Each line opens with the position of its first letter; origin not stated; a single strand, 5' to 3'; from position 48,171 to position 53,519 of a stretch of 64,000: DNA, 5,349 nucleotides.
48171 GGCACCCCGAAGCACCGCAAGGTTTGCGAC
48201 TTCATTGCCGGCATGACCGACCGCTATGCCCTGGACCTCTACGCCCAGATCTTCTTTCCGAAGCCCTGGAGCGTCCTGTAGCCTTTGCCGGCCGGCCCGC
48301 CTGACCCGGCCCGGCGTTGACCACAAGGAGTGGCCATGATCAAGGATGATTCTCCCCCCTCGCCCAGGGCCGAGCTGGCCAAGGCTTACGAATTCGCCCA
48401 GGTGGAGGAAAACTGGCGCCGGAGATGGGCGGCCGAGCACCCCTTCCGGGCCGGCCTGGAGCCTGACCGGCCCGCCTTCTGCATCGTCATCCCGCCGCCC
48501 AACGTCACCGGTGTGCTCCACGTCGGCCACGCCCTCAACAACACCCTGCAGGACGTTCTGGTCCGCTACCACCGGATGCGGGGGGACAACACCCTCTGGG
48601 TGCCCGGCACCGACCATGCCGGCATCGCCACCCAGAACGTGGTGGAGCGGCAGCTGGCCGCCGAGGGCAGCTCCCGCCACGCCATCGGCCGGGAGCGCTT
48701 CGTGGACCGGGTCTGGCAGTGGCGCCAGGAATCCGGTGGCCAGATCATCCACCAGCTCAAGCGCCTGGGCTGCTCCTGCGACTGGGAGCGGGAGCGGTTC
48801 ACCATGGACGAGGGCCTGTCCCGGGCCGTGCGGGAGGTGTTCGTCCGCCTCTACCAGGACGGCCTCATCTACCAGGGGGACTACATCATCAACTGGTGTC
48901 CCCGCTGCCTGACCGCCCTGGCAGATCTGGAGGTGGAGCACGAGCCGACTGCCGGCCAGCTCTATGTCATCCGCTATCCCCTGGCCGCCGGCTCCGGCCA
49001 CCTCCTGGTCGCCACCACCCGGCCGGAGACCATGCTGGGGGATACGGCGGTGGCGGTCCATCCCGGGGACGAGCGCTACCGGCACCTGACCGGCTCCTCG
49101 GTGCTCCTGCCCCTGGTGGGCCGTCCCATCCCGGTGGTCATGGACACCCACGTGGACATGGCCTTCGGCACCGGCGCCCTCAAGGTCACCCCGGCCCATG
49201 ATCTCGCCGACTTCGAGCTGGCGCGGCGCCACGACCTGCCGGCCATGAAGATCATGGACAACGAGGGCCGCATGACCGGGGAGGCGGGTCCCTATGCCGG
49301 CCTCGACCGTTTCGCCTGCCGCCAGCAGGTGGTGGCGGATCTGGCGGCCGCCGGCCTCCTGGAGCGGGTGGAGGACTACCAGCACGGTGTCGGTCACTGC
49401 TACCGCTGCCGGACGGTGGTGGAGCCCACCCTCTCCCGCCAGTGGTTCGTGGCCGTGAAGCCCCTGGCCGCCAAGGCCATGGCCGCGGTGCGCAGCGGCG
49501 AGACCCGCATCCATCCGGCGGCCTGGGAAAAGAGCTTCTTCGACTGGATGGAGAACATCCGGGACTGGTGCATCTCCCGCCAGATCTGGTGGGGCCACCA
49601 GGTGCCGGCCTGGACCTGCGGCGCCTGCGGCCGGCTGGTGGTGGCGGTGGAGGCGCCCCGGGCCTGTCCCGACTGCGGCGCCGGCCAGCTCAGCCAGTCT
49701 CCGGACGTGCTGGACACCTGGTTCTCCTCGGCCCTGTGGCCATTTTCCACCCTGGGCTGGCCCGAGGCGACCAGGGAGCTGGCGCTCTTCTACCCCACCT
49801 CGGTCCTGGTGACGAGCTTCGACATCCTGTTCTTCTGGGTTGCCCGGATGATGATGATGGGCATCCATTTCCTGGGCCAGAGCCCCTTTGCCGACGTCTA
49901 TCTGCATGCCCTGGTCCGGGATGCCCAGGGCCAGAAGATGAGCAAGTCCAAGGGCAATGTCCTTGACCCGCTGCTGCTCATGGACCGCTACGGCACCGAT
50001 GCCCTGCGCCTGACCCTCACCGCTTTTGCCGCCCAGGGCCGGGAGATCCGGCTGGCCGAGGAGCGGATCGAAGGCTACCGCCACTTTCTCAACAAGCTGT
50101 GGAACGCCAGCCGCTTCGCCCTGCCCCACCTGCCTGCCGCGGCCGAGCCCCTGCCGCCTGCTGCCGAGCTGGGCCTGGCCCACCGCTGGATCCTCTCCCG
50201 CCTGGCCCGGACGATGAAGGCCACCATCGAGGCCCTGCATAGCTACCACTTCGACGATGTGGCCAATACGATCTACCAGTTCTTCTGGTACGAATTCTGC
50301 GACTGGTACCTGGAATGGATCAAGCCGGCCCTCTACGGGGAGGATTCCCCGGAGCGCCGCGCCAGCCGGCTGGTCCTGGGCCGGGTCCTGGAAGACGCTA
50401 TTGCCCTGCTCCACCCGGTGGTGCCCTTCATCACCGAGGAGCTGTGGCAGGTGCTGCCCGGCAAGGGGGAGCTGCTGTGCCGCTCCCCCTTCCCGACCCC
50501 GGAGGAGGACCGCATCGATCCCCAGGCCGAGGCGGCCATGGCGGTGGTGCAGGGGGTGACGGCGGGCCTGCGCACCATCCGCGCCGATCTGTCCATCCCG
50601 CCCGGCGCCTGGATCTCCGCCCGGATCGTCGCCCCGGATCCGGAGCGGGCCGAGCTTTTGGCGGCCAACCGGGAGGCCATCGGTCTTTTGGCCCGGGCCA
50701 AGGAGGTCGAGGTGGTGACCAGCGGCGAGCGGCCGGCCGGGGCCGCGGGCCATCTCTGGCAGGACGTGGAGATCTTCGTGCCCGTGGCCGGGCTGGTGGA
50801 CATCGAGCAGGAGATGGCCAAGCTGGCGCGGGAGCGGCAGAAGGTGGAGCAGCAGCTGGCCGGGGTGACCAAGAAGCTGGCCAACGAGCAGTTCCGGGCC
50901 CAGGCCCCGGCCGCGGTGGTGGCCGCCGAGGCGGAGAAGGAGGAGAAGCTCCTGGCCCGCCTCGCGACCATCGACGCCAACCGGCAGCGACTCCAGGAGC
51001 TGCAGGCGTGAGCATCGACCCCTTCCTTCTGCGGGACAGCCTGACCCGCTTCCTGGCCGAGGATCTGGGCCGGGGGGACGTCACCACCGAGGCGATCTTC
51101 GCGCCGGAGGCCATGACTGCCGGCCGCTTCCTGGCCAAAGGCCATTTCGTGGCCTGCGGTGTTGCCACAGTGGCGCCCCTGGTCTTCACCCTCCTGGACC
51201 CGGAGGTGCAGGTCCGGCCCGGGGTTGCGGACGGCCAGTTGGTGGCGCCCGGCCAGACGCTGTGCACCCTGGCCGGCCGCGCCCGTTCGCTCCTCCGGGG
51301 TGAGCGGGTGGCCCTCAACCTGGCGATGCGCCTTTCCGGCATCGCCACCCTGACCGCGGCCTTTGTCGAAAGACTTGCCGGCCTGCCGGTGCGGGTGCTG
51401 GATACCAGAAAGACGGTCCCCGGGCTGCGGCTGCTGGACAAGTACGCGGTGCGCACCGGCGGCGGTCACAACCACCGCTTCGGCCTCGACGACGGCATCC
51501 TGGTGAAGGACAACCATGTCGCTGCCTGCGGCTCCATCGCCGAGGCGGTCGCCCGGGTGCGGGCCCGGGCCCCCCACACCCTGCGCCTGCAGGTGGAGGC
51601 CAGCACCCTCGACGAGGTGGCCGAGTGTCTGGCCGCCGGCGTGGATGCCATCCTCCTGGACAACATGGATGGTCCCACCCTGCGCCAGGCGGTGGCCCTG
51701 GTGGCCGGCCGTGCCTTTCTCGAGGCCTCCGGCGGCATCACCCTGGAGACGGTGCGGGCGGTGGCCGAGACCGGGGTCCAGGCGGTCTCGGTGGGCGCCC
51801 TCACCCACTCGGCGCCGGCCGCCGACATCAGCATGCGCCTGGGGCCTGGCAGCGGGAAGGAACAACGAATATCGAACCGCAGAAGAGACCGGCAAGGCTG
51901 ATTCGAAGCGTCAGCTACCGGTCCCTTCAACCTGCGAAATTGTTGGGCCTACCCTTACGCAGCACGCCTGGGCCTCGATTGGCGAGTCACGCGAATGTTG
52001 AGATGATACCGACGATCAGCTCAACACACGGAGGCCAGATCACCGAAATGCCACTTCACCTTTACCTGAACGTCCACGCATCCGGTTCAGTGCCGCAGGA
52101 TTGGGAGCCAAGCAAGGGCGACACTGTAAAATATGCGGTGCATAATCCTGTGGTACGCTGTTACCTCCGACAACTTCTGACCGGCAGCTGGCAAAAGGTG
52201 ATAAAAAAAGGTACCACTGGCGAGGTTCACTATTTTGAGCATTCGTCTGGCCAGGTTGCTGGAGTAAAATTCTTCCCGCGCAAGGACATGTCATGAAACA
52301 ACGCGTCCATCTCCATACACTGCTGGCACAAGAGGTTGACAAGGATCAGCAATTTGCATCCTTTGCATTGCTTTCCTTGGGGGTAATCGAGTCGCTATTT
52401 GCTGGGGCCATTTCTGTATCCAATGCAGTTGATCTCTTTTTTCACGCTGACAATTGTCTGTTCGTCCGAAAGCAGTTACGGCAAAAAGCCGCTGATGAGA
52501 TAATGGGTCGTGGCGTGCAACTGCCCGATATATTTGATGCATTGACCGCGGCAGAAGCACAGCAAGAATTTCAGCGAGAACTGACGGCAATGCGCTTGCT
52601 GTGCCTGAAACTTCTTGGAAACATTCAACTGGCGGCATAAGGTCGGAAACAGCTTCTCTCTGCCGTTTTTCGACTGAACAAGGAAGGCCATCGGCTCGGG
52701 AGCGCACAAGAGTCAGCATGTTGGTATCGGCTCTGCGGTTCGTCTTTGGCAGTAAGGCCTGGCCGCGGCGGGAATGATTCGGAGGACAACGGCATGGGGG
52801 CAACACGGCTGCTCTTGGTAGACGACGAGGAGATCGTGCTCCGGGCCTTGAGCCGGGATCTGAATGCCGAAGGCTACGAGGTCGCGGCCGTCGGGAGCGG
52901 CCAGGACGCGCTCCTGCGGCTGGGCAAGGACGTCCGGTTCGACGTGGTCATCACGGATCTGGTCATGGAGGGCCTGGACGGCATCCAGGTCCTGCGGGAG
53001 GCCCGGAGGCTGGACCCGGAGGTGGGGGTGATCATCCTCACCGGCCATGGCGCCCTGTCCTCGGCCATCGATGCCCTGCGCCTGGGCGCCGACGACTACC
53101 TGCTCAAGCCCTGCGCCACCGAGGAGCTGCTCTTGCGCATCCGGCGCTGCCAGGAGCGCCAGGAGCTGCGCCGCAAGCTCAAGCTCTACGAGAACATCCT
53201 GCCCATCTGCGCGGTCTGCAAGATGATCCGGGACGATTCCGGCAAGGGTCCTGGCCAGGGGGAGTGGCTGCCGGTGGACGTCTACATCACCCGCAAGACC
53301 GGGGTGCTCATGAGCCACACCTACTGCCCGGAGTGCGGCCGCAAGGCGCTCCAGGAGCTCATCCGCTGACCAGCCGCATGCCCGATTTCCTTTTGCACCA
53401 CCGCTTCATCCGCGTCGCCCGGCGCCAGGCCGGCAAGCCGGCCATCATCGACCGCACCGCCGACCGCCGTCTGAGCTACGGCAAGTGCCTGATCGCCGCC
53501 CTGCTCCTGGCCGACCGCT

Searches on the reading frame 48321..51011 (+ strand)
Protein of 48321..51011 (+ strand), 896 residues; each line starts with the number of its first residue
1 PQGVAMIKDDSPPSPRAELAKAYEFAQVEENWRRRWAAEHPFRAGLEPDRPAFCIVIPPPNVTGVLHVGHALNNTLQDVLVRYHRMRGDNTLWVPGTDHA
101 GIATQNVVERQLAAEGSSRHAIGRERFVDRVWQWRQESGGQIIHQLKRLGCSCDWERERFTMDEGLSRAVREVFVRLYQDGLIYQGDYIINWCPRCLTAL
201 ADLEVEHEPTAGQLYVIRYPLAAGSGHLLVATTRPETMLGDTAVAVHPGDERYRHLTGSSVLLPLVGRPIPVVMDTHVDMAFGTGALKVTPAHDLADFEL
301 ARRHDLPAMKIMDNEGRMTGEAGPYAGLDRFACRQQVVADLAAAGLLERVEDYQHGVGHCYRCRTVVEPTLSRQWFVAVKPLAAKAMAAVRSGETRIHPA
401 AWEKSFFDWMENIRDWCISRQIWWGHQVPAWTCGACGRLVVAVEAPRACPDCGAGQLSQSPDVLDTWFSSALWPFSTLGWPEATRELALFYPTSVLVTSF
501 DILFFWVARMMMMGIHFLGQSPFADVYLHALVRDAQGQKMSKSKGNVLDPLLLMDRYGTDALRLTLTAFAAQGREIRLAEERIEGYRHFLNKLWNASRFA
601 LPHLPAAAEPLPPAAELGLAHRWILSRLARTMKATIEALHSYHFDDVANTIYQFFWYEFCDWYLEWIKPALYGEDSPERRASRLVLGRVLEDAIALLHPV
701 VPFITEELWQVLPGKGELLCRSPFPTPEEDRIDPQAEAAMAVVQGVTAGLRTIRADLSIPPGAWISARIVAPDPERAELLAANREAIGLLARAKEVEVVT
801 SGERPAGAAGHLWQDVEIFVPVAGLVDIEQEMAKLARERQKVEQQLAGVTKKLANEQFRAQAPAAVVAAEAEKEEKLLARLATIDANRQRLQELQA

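Call 19: search_protein_families(library=pfam, proteins=[window:48321-51011:+], max_evalue=0.0001)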
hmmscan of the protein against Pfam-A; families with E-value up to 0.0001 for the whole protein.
window:48321-51011:+ (896 aa): 6 families
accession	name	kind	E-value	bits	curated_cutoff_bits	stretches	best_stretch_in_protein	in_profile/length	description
PF00133.28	tRNA-synt_1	-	1.7e-137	459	22.7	1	33-578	3-413/414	tRNA synthetases class I (I, L, M and V)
PF08264.19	Anticodon_1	-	3.2e-37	128.1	25.1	1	622-765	2-144/148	Anticodon-binding domain of tRNA ligase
PF09334.17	tRNA-synt_1g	-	1.8e-21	76.8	20.1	1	59-207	7-137/391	tRNA synthetases class I (M)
PF10458.14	Val_tRNA-synt_C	-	1.4e-10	41.8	25.9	1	827-891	1-65/66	Valyl tRNA synthetase tRNA binding arm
PF13603.12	tRNA-synt_1_2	-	5.6e-10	39.4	25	1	256-317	84-145/185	Leucyl-tRNA synthetase, editing domain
PF21349.2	RUBY_RBDX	-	1.6e-05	24.7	26.5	0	431-456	1-26/30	Rubrerythrin, rubredoxin-like domain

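Call 20: find_homologous_proteins(query=window:48321-51011:+, max_evalue=1e-100)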
Query window:48321-51011:+ (896 aa): 8000 proteins with E <= 1e-100 among 8000 candidates; the best 120 are listed.
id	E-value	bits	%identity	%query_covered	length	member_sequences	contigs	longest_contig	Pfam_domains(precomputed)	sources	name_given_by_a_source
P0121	0.0e+0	2070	100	99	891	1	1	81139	PF09334.18,PF08264.20,PF21349.3,PF13603.13,PF00133.29,PF10458.15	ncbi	ncbi:MAG: valine--tRNA ligase [Thermodesulfobacteriota bacterium]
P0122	0.0e+0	1414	67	98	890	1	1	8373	PF09334.18,PF08264.20,PF13603.13,PF00133.29,PF10458.15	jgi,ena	-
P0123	0.0e+0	1409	67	98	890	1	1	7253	PF09334.18,PF08264.20,PF13603.13,PF00133.29,PF10458.15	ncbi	-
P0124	0.0e+0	1407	67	99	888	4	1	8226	PF09334.18,PF08264.20,PF13603.13,PF00133.29,PF10458.15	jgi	jgi:valyl-tRNA synthetase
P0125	0.0e+0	1401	67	99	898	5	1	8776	PF09334.18,PF01406.26,PF08264.20,PF21349.3,PF13603.13,PF00133.29,PF10458.15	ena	-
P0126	0.0e+0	1400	67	98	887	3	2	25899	PF09334.18,PF08264.20,PF13603.13,PF00133.29,PF10458.15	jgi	jgi:valyl-tRNA synthetase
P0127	0.0e+0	1397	66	99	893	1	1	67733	PF09334.18,PF08264.20,PF13603.13,PF00133.29,PF10458.15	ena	-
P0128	0.0e+0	1396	67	99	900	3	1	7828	PF09334.18,PF01406.26,PF08264.20,PF13603.13,PF00133.29,PF10458.15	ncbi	-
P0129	0.0e+0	1395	67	98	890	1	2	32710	PF09334.18,PF08264.20,PF21349.3,PF13603.13,PF00133.29,PF10458.15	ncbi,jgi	-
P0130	0.0e+0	1391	67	98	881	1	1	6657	PF09334.18,PF08264.20,PF13603.13,PF00133.29,PF10458.15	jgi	jgi:valyl-tRNA synthetase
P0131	0.0e+0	1389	66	99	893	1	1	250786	PF09334.18,PF08264.20,PF13603.13,PF00133.29,PF10458.15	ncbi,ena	-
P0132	0.0e+0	1389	66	99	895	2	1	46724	PF09334.18,PF08264.20,PF13603.13,PF00133.29,PF10458.15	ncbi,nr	ncbi:MAG: valine--tRNA ligase [Desulfobacterales bacterium]|nr:valine--tRNA ligase [Desulfobacterale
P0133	0.0e+0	1384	65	99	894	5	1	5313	PF09334.18,PF08264.20,PF13603.13,PF00133.29,PF10458.15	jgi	jgi:valyl-tRNA synthetase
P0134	0.0e+0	1381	68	98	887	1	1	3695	PF09334.18,PF08264.20,PF13603.13,PF00133.29,PF10458.15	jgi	jgi:valyl-tRNA synthetase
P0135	0.0e+0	1380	65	98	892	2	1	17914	PF09334.18,PF08264.20,PF13603.13,PF00133.29,PF10458.15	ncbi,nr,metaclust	ncbi:MAG: valine--tRNA ligase [Desulfobacterales bacterium SG8_35]|nr:MAG: valine--tRNA ligase [Desu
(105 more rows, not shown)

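Call 21: find_encoding_contigs(protein=P0121, flank=10000, max_places=6)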
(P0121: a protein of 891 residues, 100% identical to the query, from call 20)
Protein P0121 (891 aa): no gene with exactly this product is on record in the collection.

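Call 22: list_cluster_members(proteins=[P0121])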
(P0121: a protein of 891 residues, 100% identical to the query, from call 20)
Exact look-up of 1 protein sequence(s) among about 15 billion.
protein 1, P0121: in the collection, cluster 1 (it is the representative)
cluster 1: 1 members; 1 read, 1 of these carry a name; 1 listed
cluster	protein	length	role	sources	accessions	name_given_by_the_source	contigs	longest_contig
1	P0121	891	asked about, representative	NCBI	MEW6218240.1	MAG: valine--tRNA ligase [Thermodesulfobacteriota bacterium]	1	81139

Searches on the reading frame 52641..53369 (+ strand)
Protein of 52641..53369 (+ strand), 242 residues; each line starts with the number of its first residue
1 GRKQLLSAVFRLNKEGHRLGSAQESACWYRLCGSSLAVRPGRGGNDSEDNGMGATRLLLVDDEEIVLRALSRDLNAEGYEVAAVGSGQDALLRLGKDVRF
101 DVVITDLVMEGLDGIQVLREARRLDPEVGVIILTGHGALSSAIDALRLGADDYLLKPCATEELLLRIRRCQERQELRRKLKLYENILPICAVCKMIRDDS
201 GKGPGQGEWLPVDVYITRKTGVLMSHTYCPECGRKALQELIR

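Call 46: search_protein_families(library=pfam, proteins=[window:52641-53369:+], max_evalue=0.00001)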
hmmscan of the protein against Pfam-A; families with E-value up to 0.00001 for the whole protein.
window:52641-53369:+ (242 aa): 1 family
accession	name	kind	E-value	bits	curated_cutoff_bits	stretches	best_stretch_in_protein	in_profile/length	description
PF00072.30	Response_reg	-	1.6e-27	96.3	30.2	1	58-167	2-110/111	Response regulator receiver domain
